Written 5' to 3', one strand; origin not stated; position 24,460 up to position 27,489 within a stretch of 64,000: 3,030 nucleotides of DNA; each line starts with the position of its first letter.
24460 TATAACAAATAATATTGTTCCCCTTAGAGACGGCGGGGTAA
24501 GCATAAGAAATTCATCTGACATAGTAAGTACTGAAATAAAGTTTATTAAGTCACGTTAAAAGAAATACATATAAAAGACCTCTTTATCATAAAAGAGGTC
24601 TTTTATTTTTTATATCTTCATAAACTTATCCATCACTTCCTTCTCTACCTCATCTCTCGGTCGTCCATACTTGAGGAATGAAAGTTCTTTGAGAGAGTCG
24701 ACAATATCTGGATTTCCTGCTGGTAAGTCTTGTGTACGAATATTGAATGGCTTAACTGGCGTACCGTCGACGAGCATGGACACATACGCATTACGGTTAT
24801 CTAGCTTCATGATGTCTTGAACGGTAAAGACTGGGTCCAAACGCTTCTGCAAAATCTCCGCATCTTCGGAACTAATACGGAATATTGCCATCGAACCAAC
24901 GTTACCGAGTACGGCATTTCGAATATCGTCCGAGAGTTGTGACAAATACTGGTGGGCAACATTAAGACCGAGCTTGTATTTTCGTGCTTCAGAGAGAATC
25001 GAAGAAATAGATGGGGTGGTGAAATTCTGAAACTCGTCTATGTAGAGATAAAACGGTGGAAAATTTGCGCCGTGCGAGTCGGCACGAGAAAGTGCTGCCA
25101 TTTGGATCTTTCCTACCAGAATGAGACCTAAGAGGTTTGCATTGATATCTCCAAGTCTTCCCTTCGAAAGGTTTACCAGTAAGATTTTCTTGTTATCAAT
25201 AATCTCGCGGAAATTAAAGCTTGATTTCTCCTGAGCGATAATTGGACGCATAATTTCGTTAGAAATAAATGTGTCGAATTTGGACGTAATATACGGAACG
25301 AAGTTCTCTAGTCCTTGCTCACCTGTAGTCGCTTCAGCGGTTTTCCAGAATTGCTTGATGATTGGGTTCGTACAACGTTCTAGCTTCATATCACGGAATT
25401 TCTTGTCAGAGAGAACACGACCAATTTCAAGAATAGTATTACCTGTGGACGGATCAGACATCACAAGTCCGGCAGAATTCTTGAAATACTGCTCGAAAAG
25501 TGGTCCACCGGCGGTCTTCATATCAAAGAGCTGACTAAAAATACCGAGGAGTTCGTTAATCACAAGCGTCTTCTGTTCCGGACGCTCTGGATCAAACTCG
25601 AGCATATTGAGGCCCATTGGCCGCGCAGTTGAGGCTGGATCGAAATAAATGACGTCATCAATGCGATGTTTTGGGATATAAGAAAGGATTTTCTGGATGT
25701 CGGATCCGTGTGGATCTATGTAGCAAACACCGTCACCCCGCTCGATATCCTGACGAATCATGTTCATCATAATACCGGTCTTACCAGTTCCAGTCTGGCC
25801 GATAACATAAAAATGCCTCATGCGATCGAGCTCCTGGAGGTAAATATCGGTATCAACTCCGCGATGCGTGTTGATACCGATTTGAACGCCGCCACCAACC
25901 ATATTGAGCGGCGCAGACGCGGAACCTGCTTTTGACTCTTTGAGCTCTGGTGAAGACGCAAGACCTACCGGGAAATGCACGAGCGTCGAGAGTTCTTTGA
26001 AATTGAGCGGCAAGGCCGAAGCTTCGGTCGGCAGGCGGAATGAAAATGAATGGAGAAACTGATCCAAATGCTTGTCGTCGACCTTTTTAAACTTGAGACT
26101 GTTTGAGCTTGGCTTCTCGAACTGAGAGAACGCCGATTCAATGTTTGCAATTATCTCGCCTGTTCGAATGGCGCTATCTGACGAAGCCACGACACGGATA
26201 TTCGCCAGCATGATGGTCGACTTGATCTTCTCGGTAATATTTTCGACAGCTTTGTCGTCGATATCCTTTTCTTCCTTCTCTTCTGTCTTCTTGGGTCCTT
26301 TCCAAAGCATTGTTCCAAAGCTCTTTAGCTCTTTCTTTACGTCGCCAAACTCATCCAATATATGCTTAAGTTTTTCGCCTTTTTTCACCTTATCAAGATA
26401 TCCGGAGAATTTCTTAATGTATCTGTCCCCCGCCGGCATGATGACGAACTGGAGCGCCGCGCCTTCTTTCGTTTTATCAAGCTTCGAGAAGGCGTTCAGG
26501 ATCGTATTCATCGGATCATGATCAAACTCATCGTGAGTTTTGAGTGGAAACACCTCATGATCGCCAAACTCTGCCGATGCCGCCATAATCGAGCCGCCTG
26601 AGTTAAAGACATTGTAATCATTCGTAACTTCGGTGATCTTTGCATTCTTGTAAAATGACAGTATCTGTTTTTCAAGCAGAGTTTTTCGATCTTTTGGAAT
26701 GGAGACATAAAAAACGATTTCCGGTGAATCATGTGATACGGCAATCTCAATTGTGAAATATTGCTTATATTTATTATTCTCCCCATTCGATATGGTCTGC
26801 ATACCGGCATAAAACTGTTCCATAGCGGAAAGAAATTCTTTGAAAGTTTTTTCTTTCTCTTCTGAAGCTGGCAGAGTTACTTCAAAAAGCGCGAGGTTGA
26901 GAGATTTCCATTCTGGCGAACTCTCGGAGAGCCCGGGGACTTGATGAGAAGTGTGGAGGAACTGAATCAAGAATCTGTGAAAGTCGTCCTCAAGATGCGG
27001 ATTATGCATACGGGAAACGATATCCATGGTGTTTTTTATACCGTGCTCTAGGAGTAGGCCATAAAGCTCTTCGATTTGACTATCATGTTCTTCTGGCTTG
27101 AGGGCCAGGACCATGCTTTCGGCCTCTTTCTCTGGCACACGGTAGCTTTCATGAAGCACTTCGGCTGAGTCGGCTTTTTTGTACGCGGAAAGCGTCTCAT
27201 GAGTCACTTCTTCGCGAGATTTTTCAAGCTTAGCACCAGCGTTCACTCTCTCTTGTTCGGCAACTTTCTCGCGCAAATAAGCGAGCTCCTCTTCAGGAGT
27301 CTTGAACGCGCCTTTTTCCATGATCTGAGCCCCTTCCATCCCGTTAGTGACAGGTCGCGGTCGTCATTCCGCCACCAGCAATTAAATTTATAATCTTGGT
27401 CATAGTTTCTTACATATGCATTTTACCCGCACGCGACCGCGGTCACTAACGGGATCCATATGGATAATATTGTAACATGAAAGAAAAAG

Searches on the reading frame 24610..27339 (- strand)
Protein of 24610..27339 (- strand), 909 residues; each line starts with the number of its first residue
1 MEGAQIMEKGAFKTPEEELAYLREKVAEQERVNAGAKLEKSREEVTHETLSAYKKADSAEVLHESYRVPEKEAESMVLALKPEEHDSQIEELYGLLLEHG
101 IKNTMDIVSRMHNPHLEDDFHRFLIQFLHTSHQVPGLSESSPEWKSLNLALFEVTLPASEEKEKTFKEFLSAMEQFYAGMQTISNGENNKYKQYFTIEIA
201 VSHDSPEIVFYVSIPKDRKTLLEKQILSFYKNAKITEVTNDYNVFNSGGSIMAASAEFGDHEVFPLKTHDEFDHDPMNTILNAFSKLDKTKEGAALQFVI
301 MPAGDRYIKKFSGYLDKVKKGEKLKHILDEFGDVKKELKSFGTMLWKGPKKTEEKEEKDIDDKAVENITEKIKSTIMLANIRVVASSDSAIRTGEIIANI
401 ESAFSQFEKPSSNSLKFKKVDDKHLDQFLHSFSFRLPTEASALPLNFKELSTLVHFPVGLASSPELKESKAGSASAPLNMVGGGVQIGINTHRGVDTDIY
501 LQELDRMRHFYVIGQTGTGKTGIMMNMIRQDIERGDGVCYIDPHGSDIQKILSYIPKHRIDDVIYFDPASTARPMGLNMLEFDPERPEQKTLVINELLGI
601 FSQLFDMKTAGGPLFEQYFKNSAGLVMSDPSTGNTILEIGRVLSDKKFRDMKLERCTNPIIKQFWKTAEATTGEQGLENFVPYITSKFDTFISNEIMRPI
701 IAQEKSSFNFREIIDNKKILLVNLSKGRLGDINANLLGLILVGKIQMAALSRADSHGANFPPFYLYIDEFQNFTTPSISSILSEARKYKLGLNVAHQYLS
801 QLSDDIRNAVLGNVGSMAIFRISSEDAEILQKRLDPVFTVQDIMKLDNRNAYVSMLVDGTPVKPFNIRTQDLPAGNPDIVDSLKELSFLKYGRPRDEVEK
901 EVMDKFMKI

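Call 7: search_protein_families(library=pfam, proteins=[window:24610-27339:-], max_evalue=0.01)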
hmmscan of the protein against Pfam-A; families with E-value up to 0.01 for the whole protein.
window:24610-27339:- (909 aa): 4 families
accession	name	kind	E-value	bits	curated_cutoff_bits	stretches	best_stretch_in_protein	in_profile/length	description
PF10412.15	TrwB_AAD_bind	-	7.4e-06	25.5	20.5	1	507-546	15-54/387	Type IV secretion-system coupling protein DNA-binding domain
PF12696.13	TraG-D_C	-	7e-05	23.2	22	1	762-824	1-68/126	TraM recognition site of TraD and TraG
PF01935.23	DUF87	-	0.00052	20.6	23.2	1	496-581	11-91/220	Helicase HerA, central domain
PF20720.3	nSTAND3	-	0.0068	16.6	27.2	0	501-567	11-72/155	Novel STAND NTPase 3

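Call 14: find_homologous_proteins(query=window:24610-27339:-, max_evalue=1e-10)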
Query window:24610-27339:- (909 aa): 1085 proteins with E <= 1e-10 among 8000 candidates; the best 120 are listed.
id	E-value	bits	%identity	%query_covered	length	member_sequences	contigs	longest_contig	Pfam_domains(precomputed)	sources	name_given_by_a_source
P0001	0.0e+0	2035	100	100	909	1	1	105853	PF26449.1,PF10412.16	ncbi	-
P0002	0.0e+0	1700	83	100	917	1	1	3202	PF26449.1,PF01935.24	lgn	-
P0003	0.0e+0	1687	82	100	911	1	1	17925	PF26449.1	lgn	-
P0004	0.0e+0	1683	82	100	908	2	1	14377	PF26449.1,PF10412.16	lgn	-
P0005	0.0e+0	1676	82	100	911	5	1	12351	PF26449.1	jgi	jgi:hypothetical protein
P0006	0.0e+0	1663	82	100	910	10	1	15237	PF26449.1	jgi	jgi:flagellar motor protein MotB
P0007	0.0e+0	1661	81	100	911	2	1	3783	PF26449.1,PF12696.14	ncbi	-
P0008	0.0e+0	1652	80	100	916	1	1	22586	PF26449.1,PF12696.14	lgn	-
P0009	0.0e+0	1644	81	99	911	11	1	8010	PF26449.1,PF12696.14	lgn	-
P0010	0.0e+0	1643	80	100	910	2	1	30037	PF26449.1,PF12696.14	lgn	-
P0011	0.0e+0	1638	80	100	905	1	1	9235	PF26449.1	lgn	-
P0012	0.0e+0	1631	80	100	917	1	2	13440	PF26449.1,PF12696.14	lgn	-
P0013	0.0e+0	1631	79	100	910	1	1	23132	PF26449.1,PF12696.14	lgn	-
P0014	0.0e+0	1622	79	100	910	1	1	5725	PF26449.1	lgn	-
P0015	0.0e+0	1616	78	100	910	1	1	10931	PF26449.1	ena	-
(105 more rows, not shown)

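Call 15: find_encoding_contigs(protein=window:24610-27339:-, flank=3000, max_places=6)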
Protein window:24610-27339:- (909 aa): no gene with exactly this product is on record in the collection.

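Call 16: find_related_loci(query=window:24610-27339:-, collection=genome_contigs, flank=2500)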
Query window:24610-27339:- (909 aa) in genome_contigs; peptide patterns used: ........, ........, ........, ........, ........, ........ (x = any residue, [..] = any of these).
600 stretches matched a pattern (row limit reached: there are more); 480 encode a relative of the query (tblastn E <= 1e-3); the best 80 are kept; 80 distinct loci.
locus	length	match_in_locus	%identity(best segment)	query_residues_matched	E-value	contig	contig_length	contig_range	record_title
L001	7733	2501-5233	76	1-909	0e+0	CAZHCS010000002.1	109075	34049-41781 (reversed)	MAG TPA_asm: uncultured Candidatus Saccharibacteria bacterium isolate SRP300315_co1_142 genome assembly, contig: NODE_80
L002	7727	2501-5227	64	1-908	0e+0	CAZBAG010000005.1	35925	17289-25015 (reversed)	MAG TPA_asm: uncultured Candidatus Saccharibacteria bacterium isolate SRP219642_co5_575 genome assembly, contig: NODE_15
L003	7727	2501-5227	64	1-908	0e+0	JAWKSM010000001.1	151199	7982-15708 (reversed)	MAG: Candidatus Paceibacterota bacterium isolate ABC1.149 ABC1.149.fa-1, whole genome shotgun sequence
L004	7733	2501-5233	62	1-908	0e+0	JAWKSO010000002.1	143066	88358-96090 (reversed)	MAG: Candidatus Paceibacterota bacterium isolate BC1.90 BC1.90.fa-2, whole genome shotgun sequence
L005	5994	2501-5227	64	1-908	0e+0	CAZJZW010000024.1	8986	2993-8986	MAG TPA_asm: uncultured Candidatus Saccharibacteria bacterium isolate SRP219642_co7_382 genome assembly, contig: NODE_11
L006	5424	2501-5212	59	12-906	0e+0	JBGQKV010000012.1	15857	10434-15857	MAG: Candidatus Paceibacteria bacterium isolate OBJ2_061818_050_53 k141_2853518_length_15857_cov_8.0000, whole genome sh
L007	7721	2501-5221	58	1-906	0e+0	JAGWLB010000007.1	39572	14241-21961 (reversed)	MAG: Patescibacteria group bacterium isolate REEB175 contig-150_1022, whole genome shotgun sequence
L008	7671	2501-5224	58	2-909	0e+0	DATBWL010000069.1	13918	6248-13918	MAG TPA_asm: Candidatus Paceibacterota bacterium isolate SMAG_U7540 k141_1895236, whole genome shotgun sequence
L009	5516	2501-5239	58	1-906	0e+0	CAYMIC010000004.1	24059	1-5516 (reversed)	MAG TPA_asm: uncultured Candidatus Saccharibacteria bacterium isolate SRP278252_co2_831 genome assembly, contig: NODE_41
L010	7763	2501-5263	58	1-908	0e+0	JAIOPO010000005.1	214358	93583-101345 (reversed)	MAG: Candidatus Nomurabacteria bacterium isolate LakeFargette_0920_ALND_MAG_33_28 LacPavin_0920_ALND_scaffold_493788, wh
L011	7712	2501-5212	58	12-906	0e+0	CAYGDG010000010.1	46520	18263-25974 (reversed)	MAG TPA_asm: uncultured Candidatus Saccharibacteria bacterium isolate ERP113451_co1_245 genome assembly, contig: NODE_67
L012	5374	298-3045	58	1-906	0e+0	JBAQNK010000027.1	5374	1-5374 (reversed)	MAG: Minisyncoccia bacterium isolate MFD12002_ilm_asm_bin6 k127_84280, whole genome shotgun sequence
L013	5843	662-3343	58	12-906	0e+0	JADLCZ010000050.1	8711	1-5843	MAG: Candidatus Nomurabacteria bacterium isolate SJ250 c_000000961878, whole genome shotgun sequence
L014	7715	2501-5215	58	12-908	0e+0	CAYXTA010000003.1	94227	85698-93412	MAG TPA_asm: uncultured Candidatus Saccharibacteria bacterium isolate ERP123247_co1_13 genome assembly, contig: NODE_96_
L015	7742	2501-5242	58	1-906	0e+0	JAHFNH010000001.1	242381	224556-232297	MAG: Candidatus Nomurabacteria bacterium isolate nzgw476 NODE_20_length_242382_cov_6.510111, whole genome shotgun sequen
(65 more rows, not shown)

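Call 55: find_encoding_contigs(protein=P0001, flank=1500, max_places=3)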
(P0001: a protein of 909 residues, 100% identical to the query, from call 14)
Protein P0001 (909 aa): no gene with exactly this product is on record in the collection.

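Call 56: find_encoding_contigs(protein=P0003, flank=1500, max_places=3)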
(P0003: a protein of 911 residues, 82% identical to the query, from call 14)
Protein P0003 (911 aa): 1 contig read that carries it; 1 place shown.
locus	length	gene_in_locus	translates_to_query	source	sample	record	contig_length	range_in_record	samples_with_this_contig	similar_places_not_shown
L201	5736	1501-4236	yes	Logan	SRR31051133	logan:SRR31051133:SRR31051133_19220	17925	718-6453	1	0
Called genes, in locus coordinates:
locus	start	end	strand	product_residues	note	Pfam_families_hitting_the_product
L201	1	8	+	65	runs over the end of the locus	PF01084:Ribosomal_S18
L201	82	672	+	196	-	PF00406:ADK, PF13207:AAA_17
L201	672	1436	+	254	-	PF00557:Peptidase_M24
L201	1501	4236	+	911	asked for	PF26449:DUF8128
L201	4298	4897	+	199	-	PF00334:NDK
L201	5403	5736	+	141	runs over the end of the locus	PF09997:DUF2238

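Call 57: find_encoding_contigs(protein=P0004, flank=1500, max_places=3)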
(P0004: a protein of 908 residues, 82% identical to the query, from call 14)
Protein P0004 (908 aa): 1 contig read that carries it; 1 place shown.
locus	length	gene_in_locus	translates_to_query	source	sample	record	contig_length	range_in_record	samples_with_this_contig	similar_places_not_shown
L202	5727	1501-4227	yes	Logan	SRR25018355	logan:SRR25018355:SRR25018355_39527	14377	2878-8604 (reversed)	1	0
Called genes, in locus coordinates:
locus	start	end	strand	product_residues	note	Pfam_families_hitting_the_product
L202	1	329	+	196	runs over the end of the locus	PF00406:ADK, PF13207:AAA_17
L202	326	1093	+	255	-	PF00557:Peptidase_M24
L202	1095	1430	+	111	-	-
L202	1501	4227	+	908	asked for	PF26449:DUF8128, PF10412:TrwB_AAD_bind (faint)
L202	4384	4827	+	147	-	PF00334:NDK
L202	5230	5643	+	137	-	PF09997:DUF2238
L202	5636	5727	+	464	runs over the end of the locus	PF23023:Anti-Pycsar_Apyc1 (weak), PF00753:Lactamase_B, PF12706:Lactamase_B_2, PF16661:Lactamase_B_6 (weak), PF10996:Beta-Casp, PF07521:RMMBL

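Call 60: find_encoding_contigs(protein=P0002, flank=1500, max_places=3)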
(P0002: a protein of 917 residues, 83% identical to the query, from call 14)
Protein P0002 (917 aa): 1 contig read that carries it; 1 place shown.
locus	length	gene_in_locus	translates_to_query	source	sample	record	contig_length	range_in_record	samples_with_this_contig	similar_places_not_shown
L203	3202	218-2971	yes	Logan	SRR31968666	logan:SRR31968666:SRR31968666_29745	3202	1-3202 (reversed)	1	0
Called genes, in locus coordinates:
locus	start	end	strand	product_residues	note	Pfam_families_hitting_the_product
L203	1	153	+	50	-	?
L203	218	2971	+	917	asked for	PF26449:DUF8128, PF01935:DUF87 (faint)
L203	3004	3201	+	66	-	?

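Call 61: find_encoding_contigs(protein=P0006, flank=1500, max_places=3)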
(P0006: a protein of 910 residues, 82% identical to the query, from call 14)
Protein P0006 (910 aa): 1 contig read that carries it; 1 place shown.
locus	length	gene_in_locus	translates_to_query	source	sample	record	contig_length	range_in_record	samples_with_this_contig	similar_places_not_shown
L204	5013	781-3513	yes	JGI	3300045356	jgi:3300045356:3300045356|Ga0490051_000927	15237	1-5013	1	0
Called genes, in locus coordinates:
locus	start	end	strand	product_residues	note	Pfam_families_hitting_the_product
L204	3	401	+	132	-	?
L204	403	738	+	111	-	-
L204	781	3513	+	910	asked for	PF26449:DUF8128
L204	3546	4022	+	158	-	PF00334:NDK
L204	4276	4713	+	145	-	PF09997:DUF2238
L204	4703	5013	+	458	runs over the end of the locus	PF00753:Lactamase_B, PF23023:Anti-Pycsar_Apyc1, PF12706:Lactamase_B_2 (weak), PF16661:Lactamase_B_6 (weak), PF10996:Beta-Casp, PF07521:RMMBL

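Call 78: search_protein_families(library=pfam, alignment_id=A2, max_evalue=0.00001)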
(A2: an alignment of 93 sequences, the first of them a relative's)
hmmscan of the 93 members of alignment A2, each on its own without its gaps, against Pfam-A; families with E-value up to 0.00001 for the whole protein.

A. member 1, L058:640-1323:+ (228 aa): 1 family
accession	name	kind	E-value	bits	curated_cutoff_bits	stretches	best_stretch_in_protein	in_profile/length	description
PF00696.33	AA_kinase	-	4.5e-22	79.4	24.9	1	7-202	3-230/234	Amino acid kinase family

B. families by the number of members that match (of 93 scanned): 79 families (the first 25 are shown)
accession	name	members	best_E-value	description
PF01029.23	NusB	5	9e-35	NusB family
PF00436.31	SSB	4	5e-41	Single-strand binding protein family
PF00009.33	GTP_EFTU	3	6.1e-53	Elongation factor Tu GTP binding domain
PF03033.26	Glyco_transf_28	3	9.1e-30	Glycosyltransferase family 28 N-terminal domain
PF00293.34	NUDIX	3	2.8e-09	NUDIX domain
PF04101.22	Glyco_tran_28_C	3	1.6e-08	Glycosyltransferase family 28 C-terminal domain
PF01131.25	Topoisom_bac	2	4.8e-34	DNA topoisomerase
PF01197.23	Ribosomal_L31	2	8.8e-31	Ribosomal protein L31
PF01751.28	Toprim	2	1.4e-23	Toprim domain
PF00462.30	Glutaredoxin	2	2.7e-20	Glutaredoxin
PF01479.30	S4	2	7.9e-17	S4 domain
PF00437.27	T2SSE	2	5e-16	Type II/IV secretion system protein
PF00163.24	Ribosomal_S4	2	6e-16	Ribosomal protein S4/S9 N-terminal domain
PF05157.20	MshEN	2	4.6e-11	MshEN domain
PF00266.25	Aminotran_5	1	6.3e-95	Aminotransferase class-V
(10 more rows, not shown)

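Call 80: list_cluster_members(proteins=[P0001])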
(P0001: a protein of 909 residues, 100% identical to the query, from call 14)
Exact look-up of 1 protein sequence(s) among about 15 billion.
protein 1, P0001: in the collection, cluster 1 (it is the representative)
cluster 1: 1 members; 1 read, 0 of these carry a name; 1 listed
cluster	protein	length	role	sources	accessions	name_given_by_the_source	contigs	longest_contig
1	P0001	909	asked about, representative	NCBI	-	-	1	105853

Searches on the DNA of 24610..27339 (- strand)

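Call 63: search_rna_families(sources=[L092, L156, L163, L154, L135, L190, L058, L002], threshold=gathering)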
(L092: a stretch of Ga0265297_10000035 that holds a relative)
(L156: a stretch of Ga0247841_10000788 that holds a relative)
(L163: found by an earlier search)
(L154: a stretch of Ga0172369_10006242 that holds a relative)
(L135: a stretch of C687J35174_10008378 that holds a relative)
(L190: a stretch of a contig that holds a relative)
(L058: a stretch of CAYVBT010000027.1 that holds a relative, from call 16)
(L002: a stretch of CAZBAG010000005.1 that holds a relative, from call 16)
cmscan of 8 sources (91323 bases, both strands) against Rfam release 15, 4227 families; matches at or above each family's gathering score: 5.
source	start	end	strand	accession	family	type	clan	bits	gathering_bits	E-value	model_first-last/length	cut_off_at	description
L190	6462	6533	+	RF00005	tRNA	Gene; tRNA;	CL00001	71.7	29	1.6e-13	1-71/71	no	tRNA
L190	2838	2908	+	RF00005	tRNA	Gene; tRNA;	CL00001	70.3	29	3.7e-13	1-71/71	no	tRNA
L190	2512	2730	-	RF00028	Intron_gpI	Intron;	-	67.7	50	6.9e-15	1-253/253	no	Group I catalytic intron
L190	6570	6640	+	RF00005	tRNA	Gene; tRNA;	CL00001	64.2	29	1.7e-11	1-71/71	no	tRNA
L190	12200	12270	+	RF00005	tRNA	Gene; tRNA;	CL00001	58.4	29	7.1e-10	1-71/71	no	tRNA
